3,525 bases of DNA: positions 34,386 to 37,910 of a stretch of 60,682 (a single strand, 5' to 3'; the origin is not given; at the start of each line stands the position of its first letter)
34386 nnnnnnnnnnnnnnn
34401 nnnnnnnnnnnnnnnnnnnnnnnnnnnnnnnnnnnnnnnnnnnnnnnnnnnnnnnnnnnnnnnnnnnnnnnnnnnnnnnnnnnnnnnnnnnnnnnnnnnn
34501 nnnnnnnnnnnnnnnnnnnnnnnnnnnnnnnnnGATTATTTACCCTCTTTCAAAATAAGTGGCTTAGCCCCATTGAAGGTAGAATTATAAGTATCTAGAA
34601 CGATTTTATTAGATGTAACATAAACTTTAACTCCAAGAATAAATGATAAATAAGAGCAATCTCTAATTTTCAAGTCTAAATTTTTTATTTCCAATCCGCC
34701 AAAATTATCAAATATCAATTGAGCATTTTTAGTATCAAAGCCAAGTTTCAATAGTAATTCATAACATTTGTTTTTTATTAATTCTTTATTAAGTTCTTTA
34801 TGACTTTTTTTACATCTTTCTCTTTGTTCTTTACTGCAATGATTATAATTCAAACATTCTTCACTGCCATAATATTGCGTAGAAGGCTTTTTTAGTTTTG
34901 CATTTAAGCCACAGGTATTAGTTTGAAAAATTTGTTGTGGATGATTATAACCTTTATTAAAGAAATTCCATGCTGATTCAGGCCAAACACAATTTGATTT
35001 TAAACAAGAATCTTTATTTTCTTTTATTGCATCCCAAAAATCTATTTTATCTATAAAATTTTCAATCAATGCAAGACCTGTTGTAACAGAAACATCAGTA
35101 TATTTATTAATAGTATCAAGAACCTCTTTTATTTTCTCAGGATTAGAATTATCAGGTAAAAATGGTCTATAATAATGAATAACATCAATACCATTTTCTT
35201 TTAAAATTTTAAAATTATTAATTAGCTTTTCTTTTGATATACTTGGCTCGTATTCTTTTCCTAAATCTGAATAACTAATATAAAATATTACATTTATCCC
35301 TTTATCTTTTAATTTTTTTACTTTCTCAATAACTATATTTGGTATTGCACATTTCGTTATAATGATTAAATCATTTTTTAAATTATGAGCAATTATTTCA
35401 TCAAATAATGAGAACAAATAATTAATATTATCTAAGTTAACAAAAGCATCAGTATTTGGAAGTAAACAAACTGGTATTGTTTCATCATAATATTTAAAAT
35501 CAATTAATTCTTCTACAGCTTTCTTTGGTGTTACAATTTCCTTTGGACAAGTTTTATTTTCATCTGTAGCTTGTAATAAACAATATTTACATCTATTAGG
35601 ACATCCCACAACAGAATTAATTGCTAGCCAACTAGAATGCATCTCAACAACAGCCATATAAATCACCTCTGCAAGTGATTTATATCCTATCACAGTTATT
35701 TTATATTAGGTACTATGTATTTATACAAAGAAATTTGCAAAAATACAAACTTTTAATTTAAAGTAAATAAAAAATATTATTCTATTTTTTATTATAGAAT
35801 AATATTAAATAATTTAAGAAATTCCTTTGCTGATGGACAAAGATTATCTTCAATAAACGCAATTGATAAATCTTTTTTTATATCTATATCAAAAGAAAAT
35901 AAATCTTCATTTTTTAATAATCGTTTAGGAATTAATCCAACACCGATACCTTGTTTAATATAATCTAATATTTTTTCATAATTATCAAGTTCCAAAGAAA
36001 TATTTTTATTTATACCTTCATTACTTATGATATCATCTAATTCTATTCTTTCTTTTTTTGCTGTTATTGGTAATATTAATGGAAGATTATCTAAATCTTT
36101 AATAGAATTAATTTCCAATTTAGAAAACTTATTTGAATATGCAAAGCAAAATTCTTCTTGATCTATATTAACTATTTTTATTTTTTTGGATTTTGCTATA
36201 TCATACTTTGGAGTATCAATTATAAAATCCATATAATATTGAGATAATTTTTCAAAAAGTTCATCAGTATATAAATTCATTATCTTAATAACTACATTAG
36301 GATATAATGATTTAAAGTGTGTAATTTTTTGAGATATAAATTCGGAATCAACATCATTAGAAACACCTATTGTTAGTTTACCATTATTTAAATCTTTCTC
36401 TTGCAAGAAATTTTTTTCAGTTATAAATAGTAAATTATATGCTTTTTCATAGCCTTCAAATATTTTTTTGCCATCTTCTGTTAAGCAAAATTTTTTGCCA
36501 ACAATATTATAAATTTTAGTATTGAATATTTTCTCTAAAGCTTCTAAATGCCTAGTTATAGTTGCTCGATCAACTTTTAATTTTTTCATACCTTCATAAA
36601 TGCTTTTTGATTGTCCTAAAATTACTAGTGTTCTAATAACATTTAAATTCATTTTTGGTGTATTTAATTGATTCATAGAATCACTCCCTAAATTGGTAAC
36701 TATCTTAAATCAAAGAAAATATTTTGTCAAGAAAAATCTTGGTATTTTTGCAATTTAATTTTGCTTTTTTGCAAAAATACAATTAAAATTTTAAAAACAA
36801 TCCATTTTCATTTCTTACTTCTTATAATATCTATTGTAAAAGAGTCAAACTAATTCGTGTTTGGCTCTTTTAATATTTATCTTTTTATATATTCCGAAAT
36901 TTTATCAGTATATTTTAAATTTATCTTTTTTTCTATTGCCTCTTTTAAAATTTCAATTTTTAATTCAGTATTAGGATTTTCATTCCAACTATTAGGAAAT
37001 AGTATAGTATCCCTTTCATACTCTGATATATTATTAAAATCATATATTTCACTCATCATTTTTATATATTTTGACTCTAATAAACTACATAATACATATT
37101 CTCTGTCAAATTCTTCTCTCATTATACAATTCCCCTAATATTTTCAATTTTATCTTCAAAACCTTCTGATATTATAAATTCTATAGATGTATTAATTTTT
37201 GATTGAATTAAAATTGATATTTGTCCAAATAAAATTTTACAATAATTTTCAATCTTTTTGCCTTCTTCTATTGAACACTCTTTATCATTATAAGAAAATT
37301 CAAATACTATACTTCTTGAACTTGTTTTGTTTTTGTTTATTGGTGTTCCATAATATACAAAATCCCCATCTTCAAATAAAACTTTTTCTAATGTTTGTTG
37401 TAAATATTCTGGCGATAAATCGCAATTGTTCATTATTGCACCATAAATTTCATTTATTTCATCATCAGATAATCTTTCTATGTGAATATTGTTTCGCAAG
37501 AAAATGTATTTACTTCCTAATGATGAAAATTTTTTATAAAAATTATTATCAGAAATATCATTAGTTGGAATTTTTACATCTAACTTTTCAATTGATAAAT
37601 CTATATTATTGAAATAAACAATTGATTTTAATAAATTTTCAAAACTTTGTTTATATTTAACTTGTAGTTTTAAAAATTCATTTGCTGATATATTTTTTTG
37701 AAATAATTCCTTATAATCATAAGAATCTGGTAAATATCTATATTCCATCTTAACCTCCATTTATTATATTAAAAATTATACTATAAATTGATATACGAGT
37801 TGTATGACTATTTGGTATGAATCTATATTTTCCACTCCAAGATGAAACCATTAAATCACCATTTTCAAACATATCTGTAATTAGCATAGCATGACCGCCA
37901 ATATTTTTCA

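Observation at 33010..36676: LysR / radical SAM / MazG-Nudix fusion cassette: candidate nucleotide-modifying or nucleotide-depleting cargo system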

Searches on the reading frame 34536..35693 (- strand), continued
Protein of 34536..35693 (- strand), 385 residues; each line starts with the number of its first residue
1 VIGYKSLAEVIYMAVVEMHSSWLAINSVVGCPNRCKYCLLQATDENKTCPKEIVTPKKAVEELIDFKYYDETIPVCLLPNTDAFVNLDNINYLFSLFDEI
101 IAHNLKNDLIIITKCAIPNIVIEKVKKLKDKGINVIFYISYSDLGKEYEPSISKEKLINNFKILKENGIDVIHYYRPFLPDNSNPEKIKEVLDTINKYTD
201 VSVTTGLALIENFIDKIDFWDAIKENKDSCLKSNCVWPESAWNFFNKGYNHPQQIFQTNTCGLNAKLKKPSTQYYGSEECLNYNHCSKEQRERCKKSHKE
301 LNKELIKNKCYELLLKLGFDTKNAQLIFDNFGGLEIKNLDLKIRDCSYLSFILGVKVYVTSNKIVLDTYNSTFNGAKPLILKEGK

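Call 68: search_protein_families(library=pfam, proteins=[P0226, P0249, P0273, P0276, P0278, P0285, P0305, P0352, P0338, P0263], max_evalue=0.001)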
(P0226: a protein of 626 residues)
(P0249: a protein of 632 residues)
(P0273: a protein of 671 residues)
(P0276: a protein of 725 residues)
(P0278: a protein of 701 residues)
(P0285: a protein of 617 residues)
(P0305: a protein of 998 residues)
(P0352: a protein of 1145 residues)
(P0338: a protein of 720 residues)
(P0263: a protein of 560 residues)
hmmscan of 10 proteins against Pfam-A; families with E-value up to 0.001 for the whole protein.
P0226 (626 aa): 2 families
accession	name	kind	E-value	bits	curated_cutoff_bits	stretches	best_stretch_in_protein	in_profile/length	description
PF00483.29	NTP_transferase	-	4.2e-22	79.3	21.2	1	6-250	2-241/245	Nucleotidyl transferase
PF12804.13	NTP_transf_3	-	8.1e-05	23.3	27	1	6-130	1-101/160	MobA-like NTP transferase domain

P0249 (632 aa): 2 families
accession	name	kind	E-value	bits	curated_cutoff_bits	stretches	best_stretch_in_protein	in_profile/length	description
PF00483.29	NTP_transferase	-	5.5e-20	72.4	21.2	1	8-254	2-241/245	Nucleotidyl transferase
PF12804.13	NTP_transf_3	-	2.4e-07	31.5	27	1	8-64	1-52/160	MobA-like NTP transferase domain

P0273 (671 aa): 2 families
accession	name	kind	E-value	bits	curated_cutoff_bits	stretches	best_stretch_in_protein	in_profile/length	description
PF13676.11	TIR_2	-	3.8e-17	63.3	28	1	14-115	1-105/122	TIR domain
PF01582.25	TIR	-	7.3e-08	32.8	21.3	1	20-89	12-81/179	TIR domain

P0276 (725 aa): 3 families
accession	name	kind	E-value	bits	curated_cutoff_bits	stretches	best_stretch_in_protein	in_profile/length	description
PF13676.11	TIR_2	-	9e-28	97.6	28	1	13-133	1-122/122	TIR domain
PF01582.25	TIR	-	1.8e-09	38.1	21.3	1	10-83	1-76/179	TIR domain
PF04055.27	Radical_SAM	-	1.1e-06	29.3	29.5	1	380-487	3-106/166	Radical SAM superfamily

P0278 (701 aa): 1 family
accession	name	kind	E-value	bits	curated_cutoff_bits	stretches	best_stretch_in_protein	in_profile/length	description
PF05014.21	Nuc_deoxyrib_tr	-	1.2e-06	29.1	28.8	1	42-98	44-102/117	Nucleoside 2-deoxyribosyltransferase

P0285 (617 aa): 1 family
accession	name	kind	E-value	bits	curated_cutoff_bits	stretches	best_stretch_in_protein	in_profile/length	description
PF04055.27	Radical_SAM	-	1.3e-06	29.1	29.5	1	266-410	4-144/166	Radical SAM superfamily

P0305 (998 aa): 2 families
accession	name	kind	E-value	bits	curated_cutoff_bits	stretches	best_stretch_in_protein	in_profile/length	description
PF19974.5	TCAD9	-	1.9e-24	87.1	40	2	61-181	11-143/429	Ternary complex associated domain 9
PF01636.29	APH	-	1.9e-07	31.5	23.2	1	227-270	166-209/239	Phosphotransferase enzyme family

P0352 (1145 aa): 2 families
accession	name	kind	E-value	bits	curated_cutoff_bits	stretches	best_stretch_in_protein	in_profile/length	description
PF13271.11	DUF4062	-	3.6e-08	33.9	24.7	1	8-97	1-80/82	Domain of unknown function (DUF4062)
PF01966.28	HD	-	0.00038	21.2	22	0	879-975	2-113/116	HD domain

P0338 (720 aa): 0 families

P0263 (560 aa): 1 family
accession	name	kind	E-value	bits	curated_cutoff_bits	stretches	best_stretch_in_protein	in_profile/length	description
PF04055.27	Radical_SAM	-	0.0004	21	29.5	1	20-184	1-161/166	Radical SAM superfamily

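Call 84: search_protein_families(library=phrogs, proteins=[window:34536-35657:-], max_evalue=0.01)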
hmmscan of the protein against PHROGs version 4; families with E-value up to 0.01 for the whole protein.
window:34536-35657:- (373 aa): 1 family
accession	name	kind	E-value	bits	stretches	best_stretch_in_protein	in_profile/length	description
phrog_13321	-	unknown function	2e-06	28.2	1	10-190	43-225/307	-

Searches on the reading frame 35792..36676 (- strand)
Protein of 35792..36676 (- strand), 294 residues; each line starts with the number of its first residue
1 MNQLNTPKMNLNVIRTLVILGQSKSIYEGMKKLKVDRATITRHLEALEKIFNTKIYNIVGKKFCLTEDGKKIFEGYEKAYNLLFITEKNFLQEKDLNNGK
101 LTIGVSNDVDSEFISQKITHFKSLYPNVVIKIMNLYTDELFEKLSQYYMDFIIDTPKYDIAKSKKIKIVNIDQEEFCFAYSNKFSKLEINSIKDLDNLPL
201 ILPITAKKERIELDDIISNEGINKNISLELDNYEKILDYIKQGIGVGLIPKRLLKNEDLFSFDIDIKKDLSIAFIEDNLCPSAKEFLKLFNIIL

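Call 4: search_protein_families(library=pfam, proteins=[window:35792-36676:-], max_evalue=0.1)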
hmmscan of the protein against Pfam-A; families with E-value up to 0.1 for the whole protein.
window:35792-36676:- (294 aa): 6 families
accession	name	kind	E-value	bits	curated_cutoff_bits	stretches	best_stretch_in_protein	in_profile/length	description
PF03466.25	LysR_substrate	-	2e-17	63.7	28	1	96-257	3-163/209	LysR substrate binding domain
PF00126.33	HTH_1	-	0.00041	20.7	26.6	1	11-70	1-60/60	Bacterial regulatory helix-turn-helix protein, lysR family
PF08279.18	HTH_11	-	0.018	15.4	25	1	30-60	22-48/55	HTH domain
PF01022.26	HTH_5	-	0.039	14.3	22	1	22-49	14-41/47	Bacterial regulatory protein, arsR family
PF01047.28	MarR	-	0.051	13.9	24.6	1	15-49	7-43/59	MarR family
PF17773.7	UPF0176_N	-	0.072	13.9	26.2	0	216-242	36-62/92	UPF0176 acylphosphatase like domain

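Call 5: search_protein_families(library=padloc, proteins=[window:35792-36676:-], max_evalue=0.1)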
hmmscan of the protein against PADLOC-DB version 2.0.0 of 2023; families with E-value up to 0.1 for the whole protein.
window:35792-36676:- (294 aa): 2 families
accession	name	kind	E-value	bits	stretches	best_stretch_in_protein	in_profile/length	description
PDLC01044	Csa3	-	0.003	15.5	1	21-72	147-193/194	Type I-A associated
PDLC01848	CARF3--CARF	-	0.0033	15.1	1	12-72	138-192/197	-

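Call 6: search_protein_families(library=ncbifam, proteins=[window:35792-36676:-], max_evalue=0.1)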
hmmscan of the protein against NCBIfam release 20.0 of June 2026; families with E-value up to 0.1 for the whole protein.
window:35792-36676:- (294 aa): 45 families (the best 25 are shown)
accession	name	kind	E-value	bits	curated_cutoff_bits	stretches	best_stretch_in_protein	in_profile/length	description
NF040786.1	LysR_Sec_metab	equivalog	9.4e-23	80.6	250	1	9-252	1-248/298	selenium metabolism-associated LysR family transcriptional regulator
TIGR03339.1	phn_lysR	subfamily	9.8e-20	71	341.1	1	25-254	13-238/279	aminoethylphosphonate catabolism associated LysR family transcriptional regulator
NF008416.0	PRK11242.1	equivalog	1.5e-17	63.9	277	1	11-259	3-252/300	transcriptional regulator CynR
NF053705.1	TransRegGltCGpos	equivalog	9.5e-17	61.1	350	1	11-257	3-249/300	glutamate biosynthesis transcriptional regulator GltC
NF045775.1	acetoin_reg_AlsR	exception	5.4e-16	58.9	430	1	31-290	23-288/290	acetoin biosynthesis transcriptional regulator AlsR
NF047520.1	trans_act_CidR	equivalog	4.5e-15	55.6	415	1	9-256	1-247/292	cidABC operon transcriptional activator CidR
NF008722.0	PRK11716.1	equivalog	1.5e-13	50.5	246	1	9-258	1-250/293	HTH-type transcriptional activator IlvY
NF007307.0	PRK09791.1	equivalog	2.4e-13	49.9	336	1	8-251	4-246/302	LysR family transcriptional regulator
NF008352.0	PRK11139.1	subfamily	4.8e-12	45.6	288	1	31-257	28-247/305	transcriptional regulator GcvA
NF047354.1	trans_reg_GltC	equivalog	3.1e-11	43.3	300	1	26-187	18-177/290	glutamate biosynthesis transcriptional regulator GltC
NF007439.0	PRK09986.1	equivalog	1.5e-10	40.9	290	1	8-290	6-294/296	LysR family transcriptional regulator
NF040888.1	trans_reg_YafC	equivalog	3.4e-10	39.3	470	1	10-133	4-127/293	DNA-binding transcriptional regulator YafC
NF008239.0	PRK11013.1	equivalog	4.1e-10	39.2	288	1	19-249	14-243/309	LysR family transcriptional regulator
NF009327.0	PRK12684.1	subfamily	5e-10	39.1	402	1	11-251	3-245/313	CysB family HTH-type transcriptional regulator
NF008095.0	PRK10837.1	subfamily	6.6e-10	38.7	281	1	21-256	15-244/290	LysR family transcriptional regulator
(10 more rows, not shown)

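Call 84: search_protein_families(library=phrogs, proteins=[window:35792-36676:-], max_evalue=0.01)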
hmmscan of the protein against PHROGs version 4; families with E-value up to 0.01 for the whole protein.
window:35792-36676:- (294 aa): 1 family
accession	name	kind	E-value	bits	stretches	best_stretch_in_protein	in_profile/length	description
phrog_3736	-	unknown function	1.2e-29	104.7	1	8-256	2-249/303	-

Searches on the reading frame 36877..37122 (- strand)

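Call 4: search_protein_families(library=pfam, proteins=[window:36877-37122:-], max_evalue=0.1)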
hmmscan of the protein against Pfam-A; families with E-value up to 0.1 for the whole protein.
window:36877-37122:- (81 aa): 1 family
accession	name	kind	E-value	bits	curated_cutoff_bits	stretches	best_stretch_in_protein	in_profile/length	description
PF11474.14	TEN_TERT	-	0.004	17.8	25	1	18-75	9-67/156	Telomerase reverse transcriptase, TEN domain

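Call 84: search_protein_families(library=phrogs, proteins=[window:36877-37122:-], max_evalue=0.01)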
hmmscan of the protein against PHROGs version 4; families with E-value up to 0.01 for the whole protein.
window:36877-37122:- (81 aa): 0 families

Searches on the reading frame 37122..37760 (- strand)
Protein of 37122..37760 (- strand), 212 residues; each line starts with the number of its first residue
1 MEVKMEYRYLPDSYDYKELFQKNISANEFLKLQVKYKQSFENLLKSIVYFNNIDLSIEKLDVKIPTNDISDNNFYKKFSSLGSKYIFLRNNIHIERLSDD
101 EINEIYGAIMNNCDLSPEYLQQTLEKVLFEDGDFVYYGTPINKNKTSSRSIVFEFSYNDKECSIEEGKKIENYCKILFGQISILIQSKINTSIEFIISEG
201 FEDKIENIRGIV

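Call 4: search_protein_families(library=pfam, proteins=[window:37122-37760:-], max_evalue=0.1)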
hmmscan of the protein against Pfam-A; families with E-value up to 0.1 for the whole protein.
window:37122-37760:- (212 aa): 1 family
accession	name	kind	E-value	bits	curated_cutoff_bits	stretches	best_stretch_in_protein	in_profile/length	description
PF09458.16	H_lectin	-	0.023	15.2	24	1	33-85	3-56/67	H-type lectin domain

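Call 5: search_protein_families(library=padloc, proteins=[window:37122-37760:-], max_evalue=0.1)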
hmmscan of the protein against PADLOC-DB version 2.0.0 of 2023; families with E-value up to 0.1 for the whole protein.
window:37122-37760:- (212 aa): 0 families

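Call 6: search_protein_families(library=ncbifam, proteins=[window:37122-37760:-], max_evalue=0.1)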
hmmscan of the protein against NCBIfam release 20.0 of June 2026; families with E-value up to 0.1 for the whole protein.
window:37122-37760:- (212 aa): 0 families

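Call 84: search_protein_families(library=phrogs, proteins=[window:37122-37760:-], max_evalue=0.01)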
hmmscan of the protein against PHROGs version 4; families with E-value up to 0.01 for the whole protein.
window:37122-37760:- (212 aa): 0 families
